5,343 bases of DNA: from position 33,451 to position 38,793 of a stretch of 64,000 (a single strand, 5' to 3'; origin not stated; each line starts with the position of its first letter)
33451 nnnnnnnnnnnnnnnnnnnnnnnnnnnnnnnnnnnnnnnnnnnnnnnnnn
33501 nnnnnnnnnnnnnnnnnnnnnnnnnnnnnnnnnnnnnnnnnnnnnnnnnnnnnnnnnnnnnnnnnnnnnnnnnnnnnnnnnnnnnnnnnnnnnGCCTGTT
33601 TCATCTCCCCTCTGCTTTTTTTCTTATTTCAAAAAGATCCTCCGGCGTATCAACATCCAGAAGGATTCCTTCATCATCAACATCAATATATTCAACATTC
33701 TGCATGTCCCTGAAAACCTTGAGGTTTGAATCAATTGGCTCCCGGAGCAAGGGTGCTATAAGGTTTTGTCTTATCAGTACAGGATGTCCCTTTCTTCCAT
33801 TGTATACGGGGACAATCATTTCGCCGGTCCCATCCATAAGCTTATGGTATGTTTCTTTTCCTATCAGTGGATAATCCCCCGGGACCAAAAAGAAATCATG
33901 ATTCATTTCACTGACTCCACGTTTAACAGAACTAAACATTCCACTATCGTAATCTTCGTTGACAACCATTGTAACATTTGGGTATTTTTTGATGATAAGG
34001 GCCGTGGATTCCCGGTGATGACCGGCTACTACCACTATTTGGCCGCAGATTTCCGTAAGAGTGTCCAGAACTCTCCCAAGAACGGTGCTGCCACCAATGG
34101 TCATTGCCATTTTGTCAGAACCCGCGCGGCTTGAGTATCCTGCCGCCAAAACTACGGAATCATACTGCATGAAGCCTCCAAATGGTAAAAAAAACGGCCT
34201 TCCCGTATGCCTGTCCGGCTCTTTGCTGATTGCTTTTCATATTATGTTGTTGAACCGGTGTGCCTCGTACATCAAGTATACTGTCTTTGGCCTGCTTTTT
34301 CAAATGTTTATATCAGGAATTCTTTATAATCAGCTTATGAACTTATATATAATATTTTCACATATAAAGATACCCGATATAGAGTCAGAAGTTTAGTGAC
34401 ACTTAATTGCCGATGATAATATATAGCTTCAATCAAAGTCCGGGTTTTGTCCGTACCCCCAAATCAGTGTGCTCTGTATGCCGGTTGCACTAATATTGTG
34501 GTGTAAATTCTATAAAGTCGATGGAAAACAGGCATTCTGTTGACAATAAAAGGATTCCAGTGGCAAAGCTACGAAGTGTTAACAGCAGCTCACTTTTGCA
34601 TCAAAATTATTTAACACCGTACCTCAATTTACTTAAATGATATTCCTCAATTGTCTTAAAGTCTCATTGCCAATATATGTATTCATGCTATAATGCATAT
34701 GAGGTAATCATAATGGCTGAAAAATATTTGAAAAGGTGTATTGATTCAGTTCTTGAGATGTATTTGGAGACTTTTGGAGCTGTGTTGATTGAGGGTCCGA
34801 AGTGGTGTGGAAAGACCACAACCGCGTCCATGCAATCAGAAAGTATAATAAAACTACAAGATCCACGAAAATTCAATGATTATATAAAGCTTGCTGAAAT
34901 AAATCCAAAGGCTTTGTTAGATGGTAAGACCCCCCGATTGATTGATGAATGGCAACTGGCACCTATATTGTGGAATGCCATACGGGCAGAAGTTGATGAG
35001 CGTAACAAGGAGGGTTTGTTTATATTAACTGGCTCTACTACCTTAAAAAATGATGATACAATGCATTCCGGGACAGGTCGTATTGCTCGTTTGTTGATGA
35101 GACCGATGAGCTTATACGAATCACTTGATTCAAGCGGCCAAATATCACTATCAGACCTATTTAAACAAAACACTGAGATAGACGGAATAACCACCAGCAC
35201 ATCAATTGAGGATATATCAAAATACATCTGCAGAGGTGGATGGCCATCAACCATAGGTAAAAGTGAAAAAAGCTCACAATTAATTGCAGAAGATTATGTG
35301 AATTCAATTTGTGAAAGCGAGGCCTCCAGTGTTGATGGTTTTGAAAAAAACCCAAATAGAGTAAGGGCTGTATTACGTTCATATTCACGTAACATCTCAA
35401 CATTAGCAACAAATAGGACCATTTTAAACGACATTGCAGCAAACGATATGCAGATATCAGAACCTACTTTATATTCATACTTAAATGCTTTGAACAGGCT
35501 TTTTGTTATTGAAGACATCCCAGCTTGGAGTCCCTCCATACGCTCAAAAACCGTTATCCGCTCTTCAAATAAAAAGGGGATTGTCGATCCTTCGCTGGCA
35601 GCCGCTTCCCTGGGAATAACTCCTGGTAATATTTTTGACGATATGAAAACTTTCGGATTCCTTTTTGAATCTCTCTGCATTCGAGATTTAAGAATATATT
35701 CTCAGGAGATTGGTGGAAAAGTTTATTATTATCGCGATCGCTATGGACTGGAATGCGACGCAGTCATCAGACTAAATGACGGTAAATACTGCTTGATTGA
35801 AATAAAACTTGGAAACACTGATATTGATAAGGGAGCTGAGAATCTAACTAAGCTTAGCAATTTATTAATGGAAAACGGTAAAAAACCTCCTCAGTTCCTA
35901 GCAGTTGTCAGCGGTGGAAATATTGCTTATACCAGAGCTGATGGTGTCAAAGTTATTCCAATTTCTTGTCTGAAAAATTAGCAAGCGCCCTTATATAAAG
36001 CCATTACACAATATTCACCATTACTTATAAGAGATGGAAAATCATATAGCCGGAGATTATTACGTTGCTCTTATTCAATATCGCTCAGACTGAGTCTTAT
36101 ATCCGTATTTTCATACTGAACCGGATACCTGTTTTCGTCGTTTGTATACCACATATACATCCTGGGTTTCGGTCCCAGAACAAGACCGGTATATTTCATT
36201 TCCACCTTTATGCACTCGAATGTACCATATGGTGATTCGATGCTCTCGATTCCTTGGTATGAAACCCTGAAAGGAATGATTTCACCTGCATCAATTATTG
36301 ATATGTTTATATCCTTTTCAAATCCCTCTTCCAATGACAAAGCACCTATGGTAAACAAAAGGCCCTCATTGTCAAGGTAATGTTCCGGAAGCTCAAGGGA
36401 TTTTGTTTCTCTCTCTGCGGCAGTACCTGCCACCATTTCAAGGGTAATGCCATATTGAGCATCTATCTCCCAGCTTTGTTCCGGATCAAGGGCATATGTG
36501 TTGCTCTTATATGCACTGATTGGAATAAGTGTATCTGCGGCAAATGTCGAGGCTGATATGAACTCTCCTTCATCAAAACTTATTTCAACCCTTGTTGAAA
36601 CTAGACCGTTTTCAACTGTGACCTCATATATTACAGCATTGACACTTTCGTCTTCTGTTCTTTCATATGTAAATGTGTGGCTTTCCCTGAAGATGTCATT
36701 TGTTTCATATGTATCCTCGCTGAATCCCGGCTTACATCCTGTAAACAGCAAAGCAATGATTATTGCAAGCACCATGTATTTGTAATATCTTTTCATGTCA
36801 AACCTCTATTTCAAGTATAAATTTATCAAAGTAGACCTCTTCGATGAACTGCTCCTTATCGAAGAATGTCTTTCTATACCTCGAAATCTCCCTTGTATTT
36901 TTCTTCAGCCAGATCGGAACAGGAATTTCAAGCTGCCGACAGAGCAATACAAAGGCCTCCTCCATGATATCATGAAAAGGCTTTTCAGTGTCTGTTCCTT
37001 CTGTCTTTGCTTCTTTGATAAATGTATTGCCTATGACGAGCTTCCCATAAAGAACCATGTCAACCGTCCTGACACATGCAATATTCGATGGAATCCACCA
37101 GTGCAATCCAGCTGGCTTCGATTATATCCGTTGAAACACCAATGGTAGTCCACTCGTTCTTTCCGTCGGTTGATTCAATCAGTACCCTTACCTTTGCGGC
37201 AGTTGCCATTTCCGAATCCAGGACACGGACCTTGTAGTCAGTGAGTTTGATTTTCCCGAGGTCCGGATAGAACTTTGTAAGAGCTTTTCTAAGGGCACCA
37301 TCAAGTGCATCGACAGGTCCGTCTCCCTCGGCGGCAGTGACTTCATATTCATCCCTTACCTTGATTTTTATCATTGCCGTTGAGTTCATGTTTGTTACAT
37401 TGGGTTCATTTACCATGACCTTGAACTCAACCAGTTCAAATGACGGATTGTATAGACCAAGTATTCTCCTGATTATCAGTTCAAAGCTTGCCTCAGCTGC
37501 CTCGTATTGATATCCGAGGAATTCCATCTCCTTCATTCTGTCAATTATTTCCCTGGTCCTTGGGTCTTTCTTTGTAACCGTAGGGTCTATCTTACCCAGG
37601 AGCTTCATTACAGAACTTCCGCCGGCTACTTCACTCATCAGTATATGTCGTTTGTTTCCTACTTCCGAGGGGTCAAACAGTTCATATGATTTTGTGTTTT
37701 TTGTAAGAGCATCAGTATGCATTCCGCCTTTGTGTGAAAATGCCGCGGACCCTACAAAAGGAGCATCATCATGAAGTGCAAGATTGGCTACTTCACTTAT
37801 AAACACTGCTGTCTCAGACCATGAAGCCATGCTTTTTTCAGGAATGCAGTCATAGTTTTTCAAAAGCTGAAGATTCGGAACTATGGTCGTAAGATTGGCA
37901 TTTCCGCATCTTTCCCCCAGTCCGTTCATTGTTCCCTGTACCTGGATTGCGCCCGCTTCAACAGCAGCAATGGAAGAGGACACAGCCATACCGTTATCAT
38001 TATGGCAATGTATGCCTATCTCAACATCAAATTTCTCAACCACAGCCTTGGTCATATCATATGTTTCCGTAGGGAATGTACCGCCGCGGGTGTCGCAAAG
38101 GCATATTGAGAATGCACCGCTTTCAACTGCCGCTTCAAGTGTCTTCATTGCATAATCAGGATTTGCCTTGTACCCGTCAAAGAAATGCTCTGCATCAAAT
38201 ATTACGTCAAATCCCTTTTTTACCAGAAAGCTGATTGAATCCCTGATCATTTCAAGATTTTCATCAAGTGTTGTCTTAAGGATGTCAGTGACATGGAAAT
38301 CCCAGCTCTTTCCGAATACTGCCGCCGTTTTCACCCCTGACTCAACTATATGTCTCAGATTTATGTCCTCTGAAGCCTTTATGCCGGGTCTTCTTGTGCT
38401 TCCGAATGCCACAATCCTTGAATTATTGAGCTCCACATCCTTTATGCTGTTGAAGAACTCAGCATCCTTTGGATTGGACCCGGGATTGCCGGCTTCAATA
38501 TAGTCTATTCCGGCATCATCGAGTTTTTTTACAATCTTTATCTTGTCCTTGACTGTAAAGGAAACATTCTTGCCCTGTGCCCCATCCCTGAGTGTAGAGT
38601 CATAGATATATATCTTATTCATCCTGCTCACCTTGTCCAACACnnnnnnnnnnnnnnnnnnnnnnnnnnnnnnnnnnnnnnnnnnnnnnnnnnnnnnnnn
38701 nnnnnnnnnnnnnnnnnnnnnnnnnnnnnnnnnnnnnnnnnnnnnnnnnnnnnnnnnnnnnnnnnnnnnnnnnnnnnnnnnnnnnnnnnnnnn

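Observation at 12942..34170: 21-kb co-directional purine/uric-acid catabolism supercluster of the YgeW/YgeY/SsnA/hydantoinase type, with two molybdenum hydroxylases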

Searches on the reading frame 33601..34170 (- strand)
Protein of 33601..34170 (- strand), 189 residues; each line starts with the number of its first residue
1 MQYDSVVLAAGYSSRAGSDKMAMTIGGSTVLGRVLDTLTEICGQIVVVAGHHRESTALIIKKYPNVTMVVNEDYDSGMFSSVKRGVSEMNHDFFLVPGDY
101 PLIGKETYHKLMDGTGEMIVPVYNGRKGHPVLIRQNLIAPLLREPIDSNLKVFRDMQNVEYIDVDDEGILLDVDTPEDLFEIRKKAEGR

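Call 4: search_protein_families(library=pfam, proteins=[window:33601-34170:-])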
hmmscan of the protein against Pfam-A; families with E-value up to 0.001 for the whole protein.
window:33601-34170:- (189 aa): 2 families
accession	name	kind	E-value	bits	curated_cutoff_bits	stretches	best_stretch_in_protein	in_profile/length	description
PF12804.13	NTP_transf_3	-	1.8e-30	106.7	27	1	6-151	2-151/160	MobA-like NTP transferase domain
PF01983.22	CofC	-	0.00023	20.9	22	1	66-183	64-183/217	Guanylyl transferase CofC like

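Call 6: search_protein_families(library=ncbifam, proteins=[window:33601-34170:-], max_evalue=0.00001)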
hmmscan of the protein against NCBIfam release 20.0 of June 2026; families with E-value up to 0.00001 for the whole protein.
window:33601-34170:- (189 aa): 18 families
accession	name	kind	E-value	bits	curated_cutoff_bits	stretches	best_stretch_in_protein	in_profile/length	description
NF045665.1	NTPtran_DVU1551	equivalog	3.5e-44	151.3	315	1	5-187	3-194/359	DVU_1551 family NTP transferase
TIGR03310.1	matur_MocA_YgfJ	equivalog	5.5e-39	134.1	186.45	1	4-179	1-185/188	molybdenum cofactor cytidylyltransferase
NF001457.0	PRK00317.1-3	equivalog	4.2e-13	49.3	164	1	5-156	4-159/200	molybdenum cofactor guanylyltransferase MobA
NF010932.0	PRK14352.1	equivalog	9.7e-11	41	611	1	5-113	9-124/488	bifunctional UDP-N-acetylglucosamine diphosphorylase/glucosamine-1-phosphate N-acetyltransferase GlmU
NF053639.1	Mfer334_fam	equivalog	1.7e-10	41.1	260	1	18-115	25-126/209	pseudomurein biosynthesis protein PmurB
TIGR03202.1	pucB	equivalog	2.7e-10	40.3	235.05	1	6-178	4-191/192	xanthine dehydrogenase accessory protein PucB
TIGR02665.1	molyb_mobA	equivalog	7.6e-10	39.1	151.85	1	5-179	3-185/186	molybdenum cofactor guanylyltransferase MobA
NF045782.1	NicBOxredNboR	equivalog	8.6e-10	38.6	260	1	4-180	10-203/206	nicotine blue oxidoreductase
NF002741.0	PRK02726.1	equivalog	1.7e-09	37.6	179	1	5-185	10-197/200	molybdenum cofactor guanylyltransferase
TIGR01173.1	glmU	equivalog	4.8e-09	35.6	366.85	1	5-115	3-117/452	bifunctional UDP-N-acetylglucosamine diphosphorylase/glucosamine-1-phosphate N-acetyltransferase GlmU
NF010933.0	PRK14353.1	equivalog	2.9e-08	32.8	505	1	4-114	7-123/453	bifunctional UDP-N-acetylglucosamine diphosphorylase/glucosamine-1-phosphate N-acetyltransferase GlmU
NF010940.0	PRK14360.1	equivalog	1.4e-07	30.4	602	1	7-113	6-117/452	bifunctional UDP-N-acetylglucosamine diphosphorylase/glucosamine-1-phosphate N-acetyltransferase GlmU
NF011056.0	PRK14489.1-1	equivalog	2.2e-07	30.3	379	1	3-109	6-107/363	bifunctional molybdenum cofactor guanylyltransferase MobA/molybdopterin-guanine dinucleotide biosynthesis adaptor protein MobB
NF001855.0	PRK00576.1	equivalog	2.6e-07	30.4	205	1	3-58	7-64/197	molybdenum cofactor guanylyltransferase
NF010939.0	PRK14359.1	equivalog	4.2e-07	28.9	592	1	4-123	4-126/430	bifunctional UDP-N-acetylglucosamine diphosphorylase/glucosamine-1-phosphate N-acetyltransferase GlmU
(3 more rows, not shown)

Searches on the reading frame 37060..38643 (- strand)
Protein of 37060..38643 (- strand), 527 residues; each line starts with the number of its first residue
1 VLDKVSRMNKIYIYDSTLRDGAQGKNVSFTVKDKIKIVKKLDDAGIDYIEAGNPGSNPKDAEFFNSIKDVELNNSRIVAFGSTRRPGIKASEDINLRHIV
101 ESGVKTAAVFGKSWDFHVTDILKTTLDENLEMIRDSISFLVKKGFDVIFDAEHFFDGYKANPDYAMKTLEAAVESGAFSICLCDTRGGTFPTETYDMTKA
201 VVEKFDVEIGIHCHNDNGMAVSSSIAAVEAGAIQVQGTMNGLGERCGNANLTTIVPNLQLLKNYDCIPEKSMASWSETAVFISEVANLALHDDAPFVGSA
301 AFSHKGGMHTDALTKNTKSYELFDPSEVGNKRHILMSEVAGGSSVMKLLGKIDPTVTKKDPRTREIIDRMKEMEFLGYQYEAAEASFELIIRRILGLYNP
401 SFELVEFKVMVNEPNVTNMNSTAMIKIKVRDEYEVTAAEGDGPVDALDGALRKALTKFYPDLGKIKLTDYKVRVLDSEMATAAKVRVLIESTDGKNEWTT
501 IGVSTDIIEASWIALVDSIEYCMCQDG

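Call 9: search_protein_families(library=pfam, proteins=[window:37060-38643:-])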
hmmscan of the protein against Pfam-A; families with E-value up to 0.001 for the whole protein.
window:37060-38643:- (527 aa): 3 families
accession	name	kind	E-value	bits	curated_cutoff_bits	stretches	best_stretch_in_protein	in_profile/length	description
PF00682.25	HMGL-like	-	2e-50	172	29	1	10-262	1-243/260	HMGL-like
PF08502.15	LeuA_dimer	-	1.1e-28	100.2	24.9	1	382-522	2-130/131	LeuA allosteric (dimerisation) domain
PF22617.1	HCS_D2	-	1.4e-13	51.5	27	1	297-373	2-77/82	Homocitrate synthase post-HMGL domain-like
